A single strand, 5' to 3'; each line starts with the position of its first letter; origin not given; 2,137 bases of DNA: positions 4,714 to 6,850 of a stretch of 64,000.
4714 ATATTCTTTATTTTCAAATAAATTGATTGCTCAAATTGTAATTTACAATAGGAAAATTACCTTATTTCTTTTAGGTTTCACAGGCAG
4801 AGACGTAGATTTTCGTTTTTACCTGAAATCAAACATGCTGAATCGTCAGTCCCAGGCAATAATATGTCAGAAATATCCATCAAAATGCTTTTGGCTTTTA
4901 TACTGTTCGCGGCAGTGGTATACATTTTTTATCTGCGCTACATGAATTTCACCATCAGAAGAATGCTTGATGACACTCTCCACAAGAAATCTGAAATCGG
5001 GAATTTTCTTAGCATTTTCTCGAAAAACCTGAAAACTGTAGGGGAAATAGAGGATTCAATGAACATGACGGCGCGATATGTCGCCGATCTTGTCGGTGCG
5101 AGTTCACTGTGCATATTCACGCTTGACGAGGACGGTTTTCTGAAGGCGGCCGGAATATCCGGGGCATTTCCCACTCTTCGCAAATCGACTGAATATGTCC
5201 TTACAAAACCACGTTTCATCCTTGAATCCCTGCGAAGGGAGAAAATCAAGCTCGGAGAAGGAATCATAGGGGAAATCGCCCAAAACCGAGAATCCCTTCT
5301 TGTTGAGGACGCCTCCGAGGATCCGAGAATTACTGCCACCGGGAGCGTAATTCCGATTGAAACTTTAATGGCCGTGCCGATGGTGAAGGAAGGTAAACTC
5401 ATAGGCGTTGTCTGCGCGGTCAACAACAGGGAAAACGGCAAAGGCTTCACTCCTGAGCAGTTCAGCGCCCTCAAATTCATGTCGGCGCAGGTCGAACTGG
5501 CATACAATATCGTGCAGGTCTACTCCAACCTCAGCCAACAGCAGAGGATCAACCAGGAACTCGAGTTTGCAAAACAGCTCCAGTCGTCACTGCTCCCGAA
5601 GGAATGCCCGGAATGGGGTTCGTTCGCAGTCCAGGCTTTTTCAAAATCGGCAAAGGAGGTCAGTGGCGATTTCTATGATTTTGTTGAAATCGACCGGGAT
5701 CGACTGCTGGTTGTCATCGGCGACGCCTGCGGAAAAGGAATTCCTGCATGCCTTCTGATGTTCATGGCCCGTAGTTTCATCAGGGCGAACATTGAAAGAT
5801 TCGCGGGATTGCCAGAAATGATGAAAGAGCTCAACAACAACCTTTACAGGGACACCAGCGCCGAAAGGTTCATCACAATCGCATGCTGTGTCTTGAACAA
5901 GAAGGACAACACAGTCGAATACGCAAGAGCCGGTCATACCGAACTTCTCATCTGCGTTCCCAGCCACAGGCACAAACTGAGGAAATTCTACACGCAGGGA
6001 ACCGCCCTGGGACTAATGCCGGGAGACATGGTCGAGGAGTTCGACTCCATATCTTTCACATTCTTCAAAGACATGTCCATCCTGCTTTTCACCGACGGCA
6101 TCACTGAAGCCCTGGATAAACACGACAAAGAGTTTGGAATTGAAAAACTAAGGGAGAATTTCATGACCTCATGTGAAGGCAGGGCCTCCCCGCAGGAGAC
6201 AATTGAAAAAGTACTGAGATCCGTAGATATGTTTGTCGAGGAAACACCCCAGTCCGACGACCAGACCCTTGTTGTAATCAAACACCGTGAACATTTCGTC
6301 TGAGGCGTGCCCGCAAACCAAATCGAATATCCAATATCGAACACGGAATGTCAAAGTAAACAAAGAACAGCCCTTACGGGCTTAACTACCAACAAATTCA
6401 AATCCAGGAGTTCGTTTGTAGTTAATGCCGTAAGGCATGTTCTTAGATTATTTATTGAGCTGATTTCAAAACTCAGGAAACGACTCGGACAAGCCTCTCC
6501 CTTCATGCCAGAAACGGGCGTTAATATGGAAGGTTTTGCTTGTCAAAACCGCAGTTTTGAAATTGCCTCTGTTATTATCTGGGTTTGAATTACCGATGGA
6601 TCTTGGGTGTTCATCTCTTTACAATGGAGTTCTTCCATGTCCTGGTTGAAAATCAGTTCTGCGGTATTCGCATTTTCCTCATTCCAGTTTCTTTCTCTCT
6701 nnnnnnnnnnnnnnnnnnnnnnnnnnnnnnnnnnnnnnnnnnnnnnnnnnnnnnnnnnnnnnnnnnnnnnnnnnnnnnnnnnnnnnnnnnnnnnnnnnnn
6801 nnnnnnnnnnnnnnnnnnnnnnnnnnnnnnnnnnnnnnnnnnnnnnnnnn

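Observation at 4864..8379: GAF-PP2C phosphatase followed by an exported protein carrying 11 DnaJ-type CxxCxGxG motifs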

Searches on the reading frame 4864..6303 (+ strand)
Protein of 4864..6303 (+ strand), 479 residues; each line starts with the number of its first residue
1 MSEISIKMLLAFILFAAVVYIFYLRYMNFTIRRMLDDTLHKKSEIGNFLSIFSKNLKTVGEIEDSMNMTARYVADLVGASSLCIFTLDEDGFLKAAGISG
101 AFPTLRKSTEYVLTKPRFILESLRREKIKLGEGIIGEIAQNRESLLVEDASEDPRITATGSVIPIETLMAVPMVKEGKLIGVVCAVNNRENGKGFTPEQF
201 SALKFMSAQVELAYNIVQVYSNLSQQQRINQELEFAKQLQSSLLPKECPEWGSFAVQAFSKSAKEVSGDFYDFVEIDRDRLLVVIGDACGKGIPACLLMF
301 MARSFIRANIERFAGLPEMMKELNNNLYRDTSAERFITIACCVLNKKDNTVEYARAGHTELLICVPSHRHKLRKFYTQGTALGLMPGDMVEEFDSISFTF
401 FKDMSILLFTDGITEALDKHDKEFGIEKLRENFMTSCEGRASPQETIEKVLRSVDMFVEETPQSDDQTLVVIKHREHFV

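Call 3: search_protein_families(library=pfam, proteins=[window:4864-6303:+], max_evalue=1)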
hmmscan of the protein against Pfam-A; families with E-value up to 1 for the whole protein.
window:4864-6303:+ (479 aa): 5 families
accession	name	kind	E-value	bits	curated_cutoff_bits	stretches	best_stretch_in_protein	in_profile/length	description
PF07228.17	SpoIIE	-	8.6e-39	133.9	25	1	278-474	2-191/192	Stage II sporulation protein E (SpoIIE)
PF01590.32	GAF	-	1.7e-13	51.7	22.4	1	63-213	3-132/133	GAF domain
PF13185.12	GAF_2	-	1.5e-12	48.3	28.6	1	63-213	5-134/136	GAF domain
PF13492.12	GAF_3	-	0.016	16.1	27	1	62-209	2-122/129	GAF domain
PF15714.11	SpoVT_C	-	0.12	12.9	27.5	1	137-193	51-107/128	Stage V sporulation protein T C-terminal, transcription factor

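Call 4: search_protein_families(library=ncbifam, proteins=[window:4864-6303:+], max_evalue=1)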
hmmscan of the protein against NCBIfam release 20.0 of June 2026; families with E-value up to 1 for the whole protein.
window:4864-6303:+ (479 aa): 5 families
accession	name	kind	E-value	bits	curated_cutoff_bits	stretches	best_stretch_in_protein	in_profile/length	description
TIGR02865.1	spore_II_E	equivalog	2.3e-08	32.6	490.8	1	253-473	553-762/764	stage II sporulation protein E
NF045505.1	RR_RssB_Pseudo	equivalog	5.9e-08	32.2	700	1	230-420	153-345/394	two-component system response regulator RssB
NF038263.1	prot_phos_SiaA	equivalog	4.9e-07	28.7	700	1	225-471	407-654/658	biofilm regulation protein phosphatase SiaA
TIGR01817.1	nifA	equivalog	2e-06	26.9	528.85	1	125-240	66-181/534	nif-specific transcriptional activator NifA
NF008283.0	PRK11061.1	equivalog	0.0044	15.3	583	1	127-227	67-167/748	phosphoenolpyruvate--protein phosphotransferase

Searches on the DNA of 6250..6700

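Call 18: search_rna_families(source=window, start=6250, end=6700, threshold=evalue, max_evalue=5)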
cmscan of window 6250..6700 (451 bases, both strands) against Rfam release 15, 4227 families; matches with E-value up to 5: 4.
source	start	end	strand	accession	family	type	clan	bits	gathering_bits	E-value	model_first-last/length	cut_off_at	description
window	6362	6445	-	RF03585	mir-3938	Gene; miRNA;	-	30.2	94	0.00026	1-88/88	no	mir-3938 microRNA precursor family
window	6356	6451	-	RF03940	MIR9563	Gene; miRNA;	-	28.3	90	0.0023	1-127/127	no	MIR9563 microRNA precursor family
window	6368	6439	+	RF00785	mir-90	Gene; miRNA;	-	22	68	0.041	1-84/84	no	mir-90 microRNA precursor family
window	6362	6438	+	RF04063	MIR2629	Gene; miRNA;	-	15.8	60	0.48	1-66/66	no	MIR2629 microRNA precursor family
